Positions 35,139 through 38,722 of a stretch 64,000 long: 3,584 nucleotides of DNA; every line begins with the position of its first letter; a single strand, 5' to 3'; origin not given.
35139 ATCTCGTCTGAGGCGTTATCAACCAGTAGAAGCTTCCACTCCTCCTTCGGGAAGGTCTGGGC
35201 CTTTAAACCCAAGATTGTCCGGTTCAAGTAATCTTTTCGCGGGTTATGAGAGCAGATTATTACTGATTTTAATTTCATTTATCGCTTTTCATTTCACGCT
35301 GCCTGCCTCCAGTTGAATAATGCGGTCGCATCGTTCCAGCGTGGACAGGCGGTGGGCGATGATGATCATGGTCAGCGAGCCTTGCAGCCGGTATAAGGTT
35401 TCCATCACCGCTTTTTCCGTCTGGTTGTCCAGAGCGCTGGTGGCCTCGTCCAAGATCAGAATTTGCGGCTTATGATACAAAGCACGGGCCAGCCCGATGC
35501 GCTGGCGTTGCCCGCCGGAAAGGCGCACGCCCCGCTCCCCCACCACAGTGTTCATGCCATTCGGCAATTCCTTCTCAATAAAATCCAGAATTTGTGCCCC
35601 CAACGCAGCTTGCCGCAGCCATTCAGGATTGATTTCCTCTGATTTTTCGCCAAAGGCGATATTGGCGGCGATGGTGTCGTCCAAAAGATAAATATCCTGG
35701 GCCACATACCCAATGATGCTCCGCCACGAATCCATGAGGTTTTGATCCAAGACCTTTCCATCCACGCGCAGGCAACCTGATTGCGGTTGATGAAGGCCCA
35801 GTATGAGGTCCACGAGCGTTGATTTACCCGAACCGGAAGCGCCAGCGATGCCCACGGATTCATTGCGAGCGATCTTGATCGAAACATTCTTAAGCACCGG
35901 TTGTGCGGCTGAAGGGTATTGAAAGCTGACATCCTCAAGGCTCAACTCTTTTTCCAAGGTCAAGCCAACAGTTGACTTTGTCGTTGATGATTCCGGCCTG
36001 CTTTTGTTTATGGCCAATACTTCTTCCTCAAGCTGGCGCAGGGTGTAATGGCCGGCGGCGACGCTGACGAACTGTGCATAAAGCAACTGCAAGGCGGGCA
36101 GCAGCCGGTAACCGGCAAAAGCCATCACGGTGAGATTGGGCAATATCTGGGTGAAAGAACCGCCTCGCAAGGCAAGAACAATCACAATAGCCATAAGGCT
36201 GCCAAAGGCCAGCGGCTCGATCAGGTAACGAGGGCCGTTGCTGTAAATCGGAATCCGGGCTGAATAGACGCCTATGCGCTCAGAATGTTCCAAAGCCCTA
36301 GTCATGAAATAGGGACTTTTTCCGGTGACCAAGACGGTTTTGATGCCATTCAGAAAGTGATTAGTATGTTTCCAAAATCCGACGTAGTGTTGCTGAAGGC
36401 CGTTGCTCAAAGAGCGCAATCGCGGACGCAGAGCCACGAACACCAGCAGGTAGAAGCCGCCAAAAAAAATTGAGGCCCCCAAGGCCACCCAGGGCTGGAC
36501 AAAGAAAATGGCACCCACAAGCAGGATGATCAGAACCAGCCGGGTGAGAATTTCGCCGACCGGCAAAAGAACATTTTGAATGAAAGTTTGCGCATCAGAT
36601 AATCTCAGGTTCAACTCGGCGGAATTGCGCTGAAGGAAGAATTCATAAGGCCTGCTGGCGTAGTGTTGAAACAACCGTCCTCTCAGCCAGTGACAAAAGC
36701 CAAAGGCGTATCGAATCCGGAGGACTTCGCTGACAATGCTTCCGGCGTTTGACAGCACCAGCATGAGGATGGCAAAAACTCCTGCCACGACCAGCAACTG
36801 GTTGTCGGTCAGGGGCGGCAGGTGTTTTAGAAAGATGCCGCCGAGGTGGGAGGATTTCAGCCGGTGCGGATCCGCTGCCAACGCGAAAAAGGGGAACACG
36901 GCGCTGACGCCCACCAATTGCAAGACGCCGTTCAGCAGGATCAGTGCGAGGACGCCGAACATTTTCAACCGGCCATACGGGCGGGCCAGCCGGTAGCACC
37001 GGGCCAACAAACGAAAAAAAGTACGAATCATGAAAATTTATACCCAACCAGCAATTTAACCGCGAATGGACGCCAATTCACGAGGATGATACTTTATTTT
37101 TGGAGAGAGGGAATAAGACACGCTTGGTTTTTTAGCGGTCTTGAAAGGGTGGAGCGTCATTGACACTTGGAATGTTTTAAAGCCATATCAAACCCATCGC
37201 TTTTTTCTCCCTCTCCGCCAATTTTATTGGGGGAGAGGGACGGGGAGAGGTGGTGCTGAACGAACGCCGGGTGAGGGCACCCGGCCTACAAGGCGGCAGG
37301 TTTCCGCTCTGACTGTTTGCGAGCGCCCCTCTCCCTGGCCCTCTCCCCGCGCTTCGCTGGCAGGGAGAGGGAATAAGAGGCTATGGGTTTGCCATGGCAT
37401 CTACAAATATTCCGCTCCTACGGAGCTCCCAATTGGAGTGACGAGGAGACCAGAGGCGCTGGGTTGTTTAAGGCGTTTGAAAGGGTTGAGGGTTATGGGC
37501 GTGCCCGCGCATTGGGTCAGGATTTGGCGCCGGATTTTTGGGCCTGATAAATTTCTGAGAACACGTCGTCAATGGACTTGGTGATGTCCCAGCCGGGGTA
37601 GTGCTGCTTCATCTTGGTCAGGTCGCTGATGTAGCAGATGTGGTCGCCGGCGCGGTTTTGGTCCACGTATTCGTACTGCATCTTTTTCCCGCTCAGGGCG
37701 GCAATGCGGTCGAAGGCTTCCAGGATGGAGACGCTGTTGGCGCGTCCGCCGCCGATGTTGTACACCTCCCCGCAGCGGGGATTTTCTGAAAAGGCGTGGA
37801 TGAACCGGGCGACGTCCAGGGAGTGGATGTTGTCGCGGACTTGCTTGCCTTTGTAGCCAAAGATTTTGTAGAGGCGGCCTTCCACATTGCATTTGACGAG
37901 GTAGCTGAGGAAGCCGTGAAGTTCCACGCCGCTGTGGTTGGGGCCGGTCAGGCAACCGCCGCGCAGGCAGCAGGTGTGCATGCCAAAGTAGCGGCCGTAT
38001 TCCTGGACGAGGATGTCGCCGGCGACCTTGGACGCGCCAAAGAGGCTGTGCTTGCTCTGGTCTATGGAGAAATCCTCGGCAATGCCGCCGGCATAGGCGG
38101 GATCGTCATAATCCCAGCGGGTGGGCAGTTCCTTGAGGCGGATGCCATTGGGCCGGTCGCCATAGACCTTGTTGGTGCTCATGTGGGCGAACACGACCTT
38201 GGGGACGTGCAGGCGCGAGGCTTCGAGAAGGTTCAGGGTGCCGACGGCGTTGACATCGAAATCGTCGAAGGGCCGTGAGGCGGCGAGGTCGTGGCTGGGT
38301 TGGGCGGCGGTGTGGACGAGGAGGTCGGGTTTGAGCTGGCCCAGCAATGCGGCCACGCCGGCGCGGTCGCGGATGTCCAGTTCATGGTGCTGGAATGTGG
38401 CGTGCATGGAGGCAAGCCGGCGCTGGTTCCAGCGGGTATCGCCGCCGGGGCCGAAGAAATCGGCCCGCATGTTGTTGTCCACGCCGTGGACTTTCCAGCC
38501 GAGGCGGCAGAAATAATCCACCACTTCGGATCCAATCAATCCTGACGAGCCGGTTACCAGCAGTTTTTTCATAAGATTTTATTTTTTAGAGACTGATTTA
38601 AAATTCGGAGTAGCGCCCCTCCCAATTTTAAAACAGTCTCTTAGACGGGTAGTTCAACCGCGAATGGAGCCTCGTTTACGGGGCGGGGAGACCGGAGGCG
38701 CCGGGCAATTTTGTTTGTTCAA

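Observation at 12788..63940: Mosaic (BIME-like) hairpin-repeat family fills eight intergenic arrays, about 5.8 kb or 9% of the window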

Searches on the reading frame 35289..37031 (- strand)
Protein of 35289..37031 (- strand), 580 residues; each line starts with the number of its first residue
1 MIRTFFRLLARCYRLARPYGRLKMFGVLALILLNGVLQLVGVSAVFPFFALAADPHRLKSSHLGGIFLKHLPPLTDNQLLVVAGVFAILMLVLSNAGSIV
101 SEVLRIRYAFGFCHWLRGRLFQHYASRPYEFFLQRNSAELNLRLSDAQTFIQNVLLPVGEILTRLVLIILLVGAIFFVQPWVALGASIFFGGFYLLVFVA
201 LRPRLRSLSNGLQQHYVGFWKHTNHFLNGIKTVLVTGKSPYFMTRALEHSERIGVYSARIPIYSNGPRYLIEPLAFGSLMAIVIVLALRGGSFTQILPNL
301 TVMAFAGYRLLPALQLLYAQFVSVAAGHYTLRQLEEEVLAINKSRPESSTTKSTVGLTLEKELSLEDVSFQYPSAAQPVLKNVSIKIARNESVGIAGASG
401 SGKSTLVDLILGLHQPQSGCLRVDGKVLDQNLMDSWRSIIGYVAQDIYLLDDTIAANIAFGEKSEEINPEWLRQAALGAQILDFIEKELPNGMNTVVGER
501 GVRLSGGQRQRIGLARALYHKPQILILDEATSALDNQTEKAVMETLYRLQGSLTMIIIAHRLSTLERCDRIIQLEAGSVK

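Call 11: search_protein_families(library=pfam, proteins=[window:35289-37031:-])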
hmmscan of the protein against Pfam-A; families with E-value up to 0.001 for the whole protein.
window:35289-37031:- (580 aa): 6 families
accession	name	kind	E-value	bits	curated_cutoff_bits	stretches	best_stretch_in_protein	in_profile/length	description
PF00005.33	ABC_tran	-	3.4e-30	105.9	25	1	380-532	1-137/137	ABC transporter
PF00664.28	ABC_membrane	-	1.3e-13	51.7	28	1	76-252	40-212/274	ABC transporter transmembrane region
PF02463.25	SMC_N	-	4.6e-09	36.5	40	1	503-574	136-211/220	RecF/RecN/SMC N terminal domain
PF13555.12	AAA_29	-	5.3e-05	23.3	27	1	383-412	15-44/61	P-loop containing region of AAA domain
PF03308.22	MeaB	-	0.00089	18.8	23.1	0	373-410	16-53/273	Methylmalonyl Co-A mutase-associated GTPase MeaB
PF13401.12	AAA_22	-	0.00099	19.9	27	0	395-551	10-109/130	AAA domain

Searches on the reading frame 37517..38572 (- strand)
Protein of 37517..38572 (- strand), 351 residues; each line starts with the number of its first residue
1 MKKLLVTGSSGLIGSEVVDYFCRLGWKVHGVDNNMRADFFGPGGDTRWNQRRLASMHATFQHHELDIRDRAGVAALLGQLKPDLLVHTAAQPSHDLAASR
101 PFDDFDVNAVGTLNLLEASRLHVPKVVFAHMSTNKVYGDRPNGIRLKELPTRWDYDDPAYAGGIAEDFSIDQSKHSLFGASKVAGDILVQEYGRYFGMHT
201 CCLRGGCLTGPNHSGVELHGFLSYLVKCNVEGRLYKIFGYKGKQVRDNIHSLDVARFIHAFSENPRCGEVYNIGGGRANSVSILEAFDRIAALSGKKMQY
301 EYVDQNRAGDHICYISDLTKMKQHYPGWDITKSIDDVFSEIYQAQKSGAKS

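Call 11: search_protein_families(library=pfam, proteins=[window:37517-38572:-])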
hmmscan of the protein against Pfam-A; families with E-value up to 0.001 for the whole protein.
window:37517-38572:- (351 aa): 6 families
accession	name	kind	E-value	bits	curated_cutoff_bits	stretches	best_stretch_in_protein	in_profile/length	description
PF01370.27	Epimerase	-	2.6e-39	135.5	20.9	1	5-274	2-240/240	NAD dependent epimerase/dehydratase family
PF16363.11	GDP_Man_Dehyd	-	8.9e-29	101.4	27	1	5-339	1-330/332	GDP-mannose 4,6 dehydratase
PF04321.23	RmlD_sub_bind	-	6.4e-13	48.9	27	1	3-139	2-107/287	RmlD substrate binding domain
PF02719.21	Polysacc_synt_2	-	3.6e-07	30.1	20.2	1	4-135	1-130/293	Polysaccharide biosynthesis protein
PF01073.25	3Beta_HSD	-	2.3e-06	27.3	22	1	5-139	1-122/280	3-beta hydroxysteroid dehydrogenase/isomerase family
PF07993.18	NAD_binding_4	-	1.9e-05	24.4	20.1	1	83-239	90-240/258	Male sterility protein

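Call 31: find_encoding_contigs(protein=window:37517-38572:-, flank=6000, max_places=10)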
Protein window:37517-38572:- (351 aa): 4 contigs read that carry it; 2 places shown.
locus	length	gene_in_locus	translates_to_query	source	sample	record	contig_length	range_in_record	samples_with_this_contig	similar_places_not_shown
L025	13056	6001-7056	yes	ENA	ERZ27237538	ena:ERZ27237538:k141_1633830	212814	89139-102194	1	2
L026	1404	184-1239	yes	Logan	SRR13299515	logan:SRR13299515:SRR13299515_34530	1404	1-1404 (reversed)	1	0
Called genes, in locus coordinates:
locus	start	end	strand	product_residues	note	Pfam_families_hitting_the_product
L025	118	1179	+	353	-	PF00165:HTH_AraC (weak), PF12833:HTH_18, PF00165:HTH_AraC (weak)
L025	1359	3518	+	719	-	PF01656:CbiA, PF10609:ParA, PF13614:AAA_31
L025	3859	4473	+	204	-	PF02698:DUF218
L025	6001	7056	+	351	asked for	PF01073:3Beta_HSD (weak), PF01370:Epimerase, PF02719:Polysacc_synt_2 (weak), PF04321:RmlD_sub_bind, PF07993:NAD_binding_4 (faint), PF16363:GDP_Man_Dehyd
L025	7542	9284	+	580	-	PF00664:ABC_membrane, PF00005:ABC_tran, PF02463:SMC_N (weak)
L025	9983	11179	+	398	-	PF22882:GT-D-like (weak)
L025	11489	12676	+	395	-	PF13439:Glyco_transf_4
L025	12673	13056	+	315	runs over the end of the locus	PF00535:Glycos_transf_2, PF13641:Glyco_tranf_2_3, PF13632:Glyco_trans_2_3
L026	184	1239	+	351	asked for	PF01073:3Beta_HSD (weak), PF01370:Epimerase, PF02719:Polysacc_synt_2 (weak), PF04321:RmlD_sub_bind, PF07993:NAD_binding_4 (faint), PF16363:GDP_Man_Dehyd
